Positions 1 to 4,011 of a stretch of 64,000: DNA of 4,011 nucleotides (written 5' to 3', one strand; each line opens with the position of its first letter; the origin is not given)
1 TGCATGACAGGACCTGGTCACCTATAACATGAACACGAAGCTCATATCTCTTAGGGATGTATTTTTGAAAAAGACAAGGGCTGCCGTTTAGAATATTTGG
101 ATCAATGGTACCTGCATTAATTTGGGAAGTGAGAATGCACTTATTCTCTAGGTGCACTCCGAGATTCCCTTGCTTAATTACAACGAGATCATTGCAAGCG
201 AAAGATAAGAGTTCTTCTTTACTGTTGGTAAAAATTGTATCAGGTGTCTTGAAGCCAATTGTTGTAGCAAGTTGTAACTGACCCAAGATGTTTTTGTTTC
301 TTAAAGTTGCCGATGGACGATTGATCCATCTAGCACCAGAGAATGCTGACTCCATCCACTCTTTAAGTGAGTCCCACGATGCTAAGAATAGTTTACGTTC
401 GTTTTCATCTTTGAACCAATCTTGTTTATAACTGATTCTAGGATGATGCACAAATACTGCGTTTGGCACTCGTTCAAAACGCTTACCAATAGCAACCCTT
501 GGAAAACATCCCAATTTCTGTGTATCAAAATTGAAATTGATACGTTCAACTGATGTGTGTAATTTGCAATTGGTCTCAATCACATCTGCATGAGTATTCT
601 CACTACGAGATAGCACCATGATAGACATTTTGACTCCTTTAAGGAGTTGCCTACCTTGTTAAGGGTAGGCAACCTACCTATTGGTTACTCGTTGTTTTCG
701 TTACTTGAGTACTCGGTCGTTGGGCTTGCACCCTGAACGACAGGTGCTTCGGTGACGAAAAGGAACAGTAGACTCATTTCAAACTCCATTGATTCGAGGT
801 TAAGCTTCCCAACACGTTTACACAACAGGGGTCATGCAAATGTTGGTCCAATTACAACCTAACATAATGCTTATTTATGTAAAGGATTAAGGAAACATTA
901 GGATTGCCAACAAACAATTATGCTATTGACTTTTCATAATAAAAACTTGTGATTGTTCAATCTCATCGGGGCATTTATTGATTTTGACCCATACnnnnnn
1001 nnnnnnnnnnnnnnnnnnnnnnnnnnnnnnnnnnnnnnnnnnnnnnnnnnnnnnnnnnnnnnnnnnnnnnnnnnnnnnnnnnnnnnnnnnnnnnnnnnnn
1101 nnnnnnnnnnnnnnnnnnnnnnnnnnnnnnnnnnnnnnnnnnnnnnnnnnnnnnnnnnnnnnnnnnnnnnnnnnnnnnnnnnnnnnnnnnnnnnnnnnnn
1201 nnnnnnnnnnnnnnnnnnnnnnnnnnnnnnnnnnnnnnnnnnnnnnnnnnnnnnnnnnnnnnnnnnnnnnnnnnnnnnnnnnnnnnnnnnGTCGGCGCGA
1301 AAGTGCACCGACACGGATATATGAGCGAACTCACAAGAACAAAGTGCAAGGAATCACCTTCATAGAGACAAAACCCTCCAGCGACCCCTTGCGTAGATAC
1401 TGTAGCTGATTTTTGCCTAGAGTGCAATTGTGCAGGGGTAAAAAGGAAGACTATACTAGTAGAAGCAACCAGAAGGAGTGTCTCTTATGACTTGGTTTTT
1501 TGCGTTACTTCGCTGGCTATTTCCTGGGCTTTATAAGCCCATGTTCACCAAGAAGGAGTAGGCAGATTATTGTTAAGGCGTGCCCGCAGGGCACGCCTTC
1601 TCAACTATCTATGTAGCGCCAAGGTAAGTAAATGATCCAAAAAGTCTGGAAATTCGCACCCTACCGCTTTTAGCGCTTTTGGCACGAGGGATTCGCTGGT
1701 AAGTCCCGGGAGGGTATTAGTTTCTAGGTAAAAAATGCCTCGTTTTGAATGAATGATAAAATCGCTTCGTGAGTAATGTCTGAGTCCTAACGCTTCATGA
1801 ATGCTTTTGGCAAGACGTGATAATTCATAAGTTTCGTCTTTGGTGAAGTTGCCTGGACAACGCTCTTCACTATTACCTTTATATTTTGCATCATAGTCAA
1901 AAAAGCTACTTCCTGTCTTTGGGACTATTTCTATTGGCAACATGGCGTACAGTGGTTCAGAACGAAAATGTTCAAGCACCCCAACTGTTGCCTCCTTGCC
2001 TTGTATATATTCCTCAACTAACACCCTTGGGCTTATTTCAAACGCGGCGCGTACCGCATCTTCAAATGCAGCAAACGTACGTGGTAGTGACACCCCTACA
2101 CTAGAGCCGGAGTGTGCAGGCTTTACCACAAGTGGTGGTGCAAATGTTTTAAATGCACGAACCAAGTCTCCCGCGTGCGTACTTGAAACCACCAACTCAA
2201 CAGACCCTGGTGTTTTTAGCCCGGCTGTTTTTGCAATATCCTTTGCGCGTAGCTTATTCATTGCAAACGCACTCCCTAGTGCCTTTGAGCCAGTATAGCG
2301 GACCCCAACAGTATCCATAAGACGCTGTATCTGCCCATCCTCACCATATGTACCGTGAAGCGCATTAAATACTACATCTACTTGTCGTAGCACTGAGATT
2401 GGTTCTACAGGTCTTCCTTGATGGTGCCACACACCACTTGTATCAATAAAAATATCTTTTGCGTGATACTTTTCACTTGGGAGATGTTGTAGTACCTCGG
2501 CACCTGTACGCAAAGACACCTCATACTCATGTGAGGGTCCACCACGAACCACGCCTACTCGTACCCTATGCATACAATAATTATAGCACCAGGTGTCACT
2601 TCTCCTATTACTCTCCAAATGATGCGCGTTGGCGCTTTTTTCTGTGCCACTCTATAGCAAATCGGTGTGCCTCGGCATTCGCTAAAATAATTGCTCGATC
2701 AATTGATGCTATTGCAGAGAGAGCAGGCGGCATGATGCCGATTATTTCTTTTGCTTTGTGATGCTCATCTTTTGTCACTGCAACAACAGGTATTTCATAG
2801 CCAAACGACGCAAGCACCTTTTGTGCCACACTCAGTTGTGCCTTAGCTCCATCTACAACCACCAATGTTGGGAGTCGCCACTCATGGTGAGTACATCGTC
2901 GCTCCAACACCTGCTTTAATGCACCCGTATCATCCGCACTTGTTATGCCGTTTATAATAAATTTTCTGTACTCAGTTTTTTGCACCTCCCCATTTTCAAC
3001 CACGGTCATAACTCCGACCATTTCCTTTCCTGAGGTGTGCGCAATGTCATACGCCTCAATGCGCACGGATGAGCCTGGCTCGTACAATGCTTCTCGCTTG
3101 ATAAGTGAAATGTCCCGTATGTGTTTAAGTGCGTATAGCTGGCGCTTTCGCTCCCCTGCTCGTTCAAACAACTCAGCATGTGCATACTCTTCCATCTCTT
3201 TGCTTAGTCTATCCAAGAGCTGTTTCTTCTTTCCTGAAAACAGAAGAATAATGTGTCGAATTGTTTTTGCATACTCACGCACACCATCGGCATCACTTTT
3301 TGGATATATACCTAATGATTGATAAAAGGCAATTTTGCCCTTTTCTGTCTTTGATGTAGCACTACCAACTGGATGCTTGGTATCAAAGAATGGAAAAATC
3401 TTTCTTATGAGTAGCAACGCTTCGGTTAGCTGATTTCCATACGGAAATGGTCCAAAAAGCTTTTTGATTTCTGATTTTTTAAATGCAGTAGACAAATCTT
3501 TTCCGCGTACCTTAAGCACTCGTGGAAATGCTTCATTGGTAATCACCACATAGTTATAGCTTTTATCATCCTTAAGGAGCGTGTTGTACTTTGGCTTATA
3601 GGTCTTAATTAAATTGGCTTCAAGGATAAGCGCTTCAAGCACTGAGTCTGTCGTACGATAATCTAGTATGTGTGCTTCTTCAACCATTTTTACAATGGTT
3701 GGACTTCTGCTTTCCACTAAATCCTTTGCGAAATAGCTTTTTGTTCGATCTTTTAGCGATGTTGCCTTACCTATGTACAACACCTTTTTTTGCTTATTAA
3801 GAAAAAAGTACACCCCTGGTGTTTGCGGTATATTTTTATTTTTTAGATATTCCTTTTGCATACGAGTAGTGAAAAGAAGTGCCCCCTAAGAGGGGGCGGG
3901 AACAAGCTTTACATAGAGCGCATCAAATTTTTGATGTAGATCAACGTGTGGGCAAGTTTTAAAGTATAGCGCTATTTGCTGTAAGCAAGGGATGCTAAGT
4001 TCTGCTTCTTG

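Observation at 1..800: Candidate graspetide (ATP-grasp-modified RiPP) locus at the window edge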

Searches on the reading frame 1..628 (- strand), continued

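Call 62: find_encoding_contigs(protein=P0089, flank=4000, max_places=1)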
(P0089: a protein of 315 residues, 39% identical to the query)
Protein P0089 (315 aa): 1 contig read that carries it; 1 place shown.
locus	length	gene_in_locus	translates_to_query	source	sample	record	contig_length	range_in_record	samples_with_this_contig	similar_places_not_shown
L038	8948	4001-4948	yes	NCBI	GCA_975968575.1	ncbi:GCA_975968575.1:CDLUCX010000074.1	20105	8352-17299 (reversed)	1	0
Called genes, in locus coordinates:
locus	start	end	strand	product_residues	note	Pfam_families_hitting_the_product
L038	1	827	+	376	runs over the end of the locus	PF13439:Glyco_transf_4, PF00534:Glycos_transf_1, PF13692:Glyco_trans_1_4, PF13524:Glyco_trans_1_2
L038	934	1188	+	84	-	-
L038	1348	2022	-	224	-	PF13578:Methyltransf_24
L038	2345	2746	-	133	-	-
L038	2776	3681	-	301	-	-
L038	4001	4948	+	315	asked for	-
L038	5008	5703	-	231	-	PF00561:Abhydrolase_1 (weak), PF05057:DUF676, PF07819:PGAP1, PF12146:Hydrolase_4 (faint), PF20408:Abhydrolase_11 (faint), PF12697:Abhydrolase_6 (weak)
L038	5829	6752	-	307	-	PF03407:Nucleotid_trans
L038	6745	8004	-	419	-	-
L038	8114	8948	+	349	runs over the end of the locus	PF08240:ADH_N, PF00107:ADH_zinc_N, PF13602:ADH_zinc_N_2 (weak)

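Call 63: find_encoding_contigs(protein=P0098, flank=4000, max_places=1)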
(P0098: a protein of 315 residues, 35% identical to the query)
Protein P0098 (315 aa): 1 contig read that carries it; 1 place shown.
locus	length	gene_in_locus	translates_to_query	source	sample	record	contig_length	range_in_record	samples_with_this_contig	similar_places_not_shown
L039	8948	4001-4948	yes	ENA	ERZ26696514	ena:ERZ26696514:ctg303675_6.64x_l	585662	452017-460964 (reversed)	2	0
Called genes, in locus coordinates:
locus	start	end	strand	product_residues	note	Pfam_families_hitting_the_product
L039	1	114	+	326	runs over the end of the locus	-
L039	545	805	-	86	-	PF15588:Imm10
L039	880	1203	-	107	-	-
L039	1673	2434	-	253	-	-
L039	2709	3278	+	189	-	-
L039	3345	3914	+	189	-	-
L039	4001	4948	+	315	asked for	-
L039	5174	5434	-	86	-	-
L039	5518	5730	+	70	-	-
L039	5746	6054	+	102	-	PF00543:P-II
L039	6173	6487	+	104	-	PF11196:DUF2834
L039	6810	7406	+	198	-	PF01695:IstB_IS21, PF00308:Bac_DnaA (weak)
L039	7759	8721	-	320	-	PF22022:Phage_int_M (faint), PF00589:Phage_integrase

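Call 64: find_encoding_contigs(protein=P0096, flank=4000, max_places=1)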
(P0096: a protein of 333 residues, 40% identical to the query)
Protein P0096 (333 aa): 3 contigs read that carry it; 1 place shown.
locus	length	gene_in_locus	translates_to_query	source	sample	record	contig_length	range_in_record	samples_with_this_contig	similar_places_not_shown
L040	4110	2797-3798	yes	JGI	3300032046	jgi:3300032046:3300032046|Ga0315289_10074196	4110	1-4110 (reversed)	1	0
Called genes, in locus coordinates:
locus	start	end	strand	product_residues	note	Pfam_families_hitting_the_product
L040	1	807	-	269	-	?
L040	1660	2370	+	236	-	PF13643:DUF4145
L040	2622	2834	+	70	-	-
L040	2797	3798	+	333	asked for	-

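Call 74: list_cluster_members(proteins=[P0003, P0024, P0030, P0031, P0043, P0028, P0088, P0089, P0023, P0039])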
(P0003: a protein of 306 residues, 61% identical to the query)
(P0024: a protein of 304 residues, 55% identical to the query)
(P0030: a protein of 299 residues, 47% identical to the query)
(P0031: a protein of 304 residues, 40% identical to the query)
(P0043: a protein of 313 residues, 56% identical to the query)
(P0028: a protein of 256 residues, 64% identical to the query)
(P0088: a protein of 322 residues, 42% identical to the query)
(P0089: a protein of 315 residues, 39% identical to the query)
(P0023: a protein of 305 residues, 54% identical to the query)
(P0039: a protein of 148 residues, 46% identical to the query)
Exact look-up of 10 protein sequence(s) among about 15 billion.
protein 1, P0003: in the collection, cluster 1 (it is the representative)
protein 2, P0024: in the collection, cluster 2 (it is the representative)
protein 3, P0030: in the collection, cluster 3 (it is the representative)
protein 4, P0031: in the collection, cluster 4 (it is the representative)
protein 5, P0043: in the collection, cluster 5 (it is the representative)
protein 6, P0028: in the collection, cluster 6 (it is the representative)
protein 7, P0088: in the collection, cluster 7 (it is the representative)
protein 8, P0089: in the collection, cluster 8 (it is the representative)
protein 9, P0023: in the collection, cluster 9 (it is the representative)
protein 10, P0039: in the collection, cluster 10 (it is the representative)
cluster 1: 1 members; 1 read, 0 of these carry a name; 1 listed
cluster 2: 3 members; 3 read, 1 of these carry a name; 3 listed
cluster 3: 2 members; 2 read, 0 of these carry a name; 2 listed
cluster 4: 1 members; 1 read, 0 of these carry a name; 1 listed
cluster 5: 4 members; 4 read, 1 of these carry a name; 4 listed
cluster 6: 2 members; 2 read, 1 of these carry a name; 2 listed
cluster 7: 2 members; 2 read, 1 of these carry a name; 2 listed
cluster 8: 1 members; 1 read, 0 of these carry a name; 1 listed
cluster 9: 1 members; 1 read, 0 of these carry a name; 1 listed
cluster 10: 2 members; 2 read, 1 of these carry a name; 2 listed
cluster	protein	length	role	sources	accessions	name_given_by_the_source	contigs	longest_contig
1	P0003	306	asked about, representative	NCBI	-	-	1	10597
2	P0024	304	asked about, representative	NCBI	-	-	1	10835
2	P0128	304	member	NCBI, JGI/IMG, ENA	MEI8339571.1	MAG: hypothetical protein WCF94_02815 [bacterium]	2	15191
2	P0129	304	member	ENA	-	-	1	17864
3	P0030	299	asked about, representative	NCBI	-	-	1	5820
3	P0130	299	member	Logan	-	-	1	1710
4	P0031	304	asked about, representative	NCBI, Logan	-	-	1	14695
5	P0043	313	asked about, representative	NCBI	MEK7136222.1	MAG: hypothetical protein AAB821_01385, partial [Patescibacteria group bacterium]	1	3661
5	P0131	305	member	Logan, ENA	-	-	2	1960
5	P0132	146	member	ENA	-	-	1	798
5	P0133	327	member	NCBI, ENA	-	-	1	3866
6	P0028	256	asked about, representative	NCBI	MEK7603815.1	MAG: hypothetical protein AAB461_01710, partial [Patescibacteria group bacterium]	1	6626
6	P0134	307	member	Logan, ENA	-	-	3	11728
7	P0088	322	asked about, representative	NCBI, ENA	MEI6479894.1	MAG: hypothetical protein WCO12_00005 [bacterium]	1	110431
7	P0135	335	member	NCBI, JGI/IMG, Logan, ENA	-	-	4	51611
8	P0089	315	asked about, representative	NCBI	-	-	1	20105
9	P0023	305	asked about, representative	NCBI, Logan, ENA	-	-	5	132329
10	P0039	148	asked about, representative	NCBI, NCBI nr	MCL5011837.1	MAG: hypothetical protein M1320_00220, partial [Patescibacteria group bacterium] | hypothetical protein [Patescibacteria group bacterium]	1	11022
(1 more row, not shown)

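Call 83: search_protein_representatives(alignment_id=A2)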
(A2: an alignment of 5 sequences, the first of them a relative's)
Query: 5 sequences, 206 profile positions. Proteins with E-value up to 0.001 (for the whole library): 99; up to 1e-10: 46; up to 1e-30: 27. The best 99 are listed.
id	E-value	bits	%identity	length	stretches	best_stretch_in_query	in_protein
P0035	1.6e-94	331.7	-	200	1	1-197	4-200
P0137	6.1e-94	329.7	-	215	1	1-203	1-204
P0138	2.8e-71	255.7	-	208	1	1-205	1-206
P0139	3.2e-69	249.0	-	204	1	4-200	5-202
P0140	9.4e-67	240.9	-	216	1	4-202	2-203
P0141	4.0e-66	238.9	-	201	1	1-200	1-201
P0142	7.4e-66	238.0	-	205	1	1-201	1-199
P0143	1.3e-64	234.0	-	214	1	9-198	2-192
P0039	1.8e-63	230.2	-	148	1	1-142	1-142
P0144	1.6e-62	227.1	-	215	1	1-203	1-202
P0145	2.8e-61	223.1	-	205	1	1-200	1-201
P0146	2.9e-59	216.5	-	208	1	1-197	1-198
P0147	3.2e-59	216.3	-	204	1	6-202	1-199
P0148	2.8e-57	210.0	-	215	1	4-204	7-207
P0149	3.6e-57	209.6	-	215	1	1-202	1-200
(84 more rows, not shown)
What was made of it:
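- The hydrolase family is tiny and essentially confined to this context (call 83).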

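Call 86: search_protein_families(library=padloc, proteins=[P0001, P0035, L009:5950-6597:-, P0031], max_evalue=0.01)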
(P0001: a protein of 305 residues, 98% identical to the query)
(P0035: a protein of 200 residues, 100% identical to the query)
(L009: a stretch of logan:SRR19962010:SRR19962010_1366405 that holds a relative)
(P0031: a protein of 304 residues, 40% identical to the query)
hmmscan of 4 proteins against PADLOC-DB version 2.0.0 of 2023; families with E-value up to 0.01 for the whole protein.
P0001 (305 aa): 0 families

P0035 (200 aa): 0 families

L009:5950-6597:- (215 aa): 0 families

P0031 (304 aa): 0 families
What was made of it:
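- On Known anti-phage defence systems (PADLOC): Four family proteins gave no hit at E <= 0.01 (call 86).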

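Call 87: search_protein_families(library=phrogs, proteins=[P0001, P0035, L009:5950-6597:-, P0031], max_evalue=0.01)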
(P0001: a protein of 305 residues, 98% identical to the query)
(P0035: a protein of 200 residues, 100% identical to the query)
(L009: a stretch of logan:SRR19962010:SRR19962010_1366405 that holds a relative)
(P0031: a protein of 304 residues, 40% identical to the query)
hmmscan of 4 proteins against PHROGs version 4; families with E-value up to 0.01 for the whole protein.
P0001 (305 aa): 1 family
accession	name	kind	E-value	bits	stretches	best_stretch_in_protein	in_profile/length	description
phrog_2599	-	moron, auxiliary metabolic gene and host takeover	2.1e-18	67.4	1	93-286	99-294/708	ribosomal protein S6 glutaminyl transferase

P0035 (200 aa): 0 families

L009:5950-6597:- (215 aa): 0 families

P0031 (304 aa): 1 family
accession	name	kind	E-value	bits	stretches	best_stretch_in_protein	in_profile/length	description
phrog_2599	-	moron, auxiliary metabolic gene and host takeover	2.1e-18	67.4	1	96-294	102-299/708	ribosomal protein S6 glutaminyl transferase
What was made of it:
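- Tried and rejected: Defence-system or phage origin: no PADLOC hit, and only a generic RimK-annotated PHROG at 2e-18 (calls 86, 87).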

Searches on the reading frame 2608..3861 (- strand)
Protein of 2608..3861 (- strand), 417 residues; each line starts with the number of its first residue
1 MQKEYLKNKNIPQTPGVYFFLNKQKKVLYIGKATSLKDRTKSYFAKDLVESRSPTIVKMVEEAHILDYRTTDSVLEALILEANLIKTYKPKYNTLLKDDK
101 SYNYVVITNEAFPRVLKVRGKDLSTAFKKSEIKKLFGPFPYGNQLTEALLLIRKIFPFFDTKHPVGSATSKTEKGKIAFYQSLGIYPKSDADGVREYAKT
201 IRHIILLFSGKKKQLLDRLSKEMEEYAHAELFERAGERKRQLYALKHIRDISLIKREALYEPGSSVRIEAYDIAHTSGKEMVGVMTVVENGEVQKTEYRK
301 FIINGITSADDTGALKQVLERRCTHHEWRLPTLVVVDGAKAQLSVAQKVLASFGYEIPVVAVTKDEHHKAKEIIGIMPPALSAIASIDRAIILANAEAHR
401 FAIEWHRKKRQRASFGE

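Call 77: find_encoding_contigs(protein=window:2608-3861:-, flank=10000, max_places=3)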
Protein window:2608-3861:- (417 aa): 3 contigs read that carry it; 1 place shown.
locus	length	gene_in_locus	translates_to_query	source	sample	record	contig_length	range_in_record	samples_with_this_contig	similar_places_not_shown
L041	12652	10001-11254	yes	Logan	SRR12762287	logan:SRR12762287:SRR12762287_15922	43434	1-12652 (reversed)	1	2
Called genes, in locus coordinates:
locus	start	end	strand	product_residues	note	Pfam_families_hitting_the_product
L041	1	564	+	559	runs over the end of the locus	-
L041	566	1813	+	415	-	PF02687:FtsX (weak)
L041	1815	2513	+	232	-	PF00005:ABC_tran, PF02463:SMC_N (faint)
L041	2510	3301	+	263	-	PF06966:DUF1295, PF02544:Steroid_dh, PF04191:PEMT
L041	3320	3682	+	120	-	PF00085:Thioredoxin (faint)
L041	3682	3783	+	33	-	-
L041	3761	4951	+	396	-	PF01702:TGT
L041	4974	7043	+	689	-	PF00270:DEAD (faint), PF04851:ResIII, PF17757:UvrB_inter, PF27431:UvrB_3rd, PF00271:Helicase_C, PF12344:UvrB, PF02151:UVR (weak)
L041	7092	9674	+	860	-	PF00005:ABC_tran (faint), PF02463:SMC_N (faint), PF13191:AAA_16 (faint), PF13304:AAA_21 (faint), PF13555:AAA_29 (faint), PF20703:nSTAND1 (faint), PF20720:nSTAND3 (faint), PF17760:UvrA_inter, +1 more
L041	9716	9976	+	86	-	-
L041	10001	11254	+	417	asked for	PF01541:GIY-YIG, PF08459:UvrC_RNaseH_dom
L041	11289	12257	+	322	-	PF01820:Dala_Dala_lig_N, PF02655:ATP-grasp_3 (weak), PF07478:Dala_Dala_lig_C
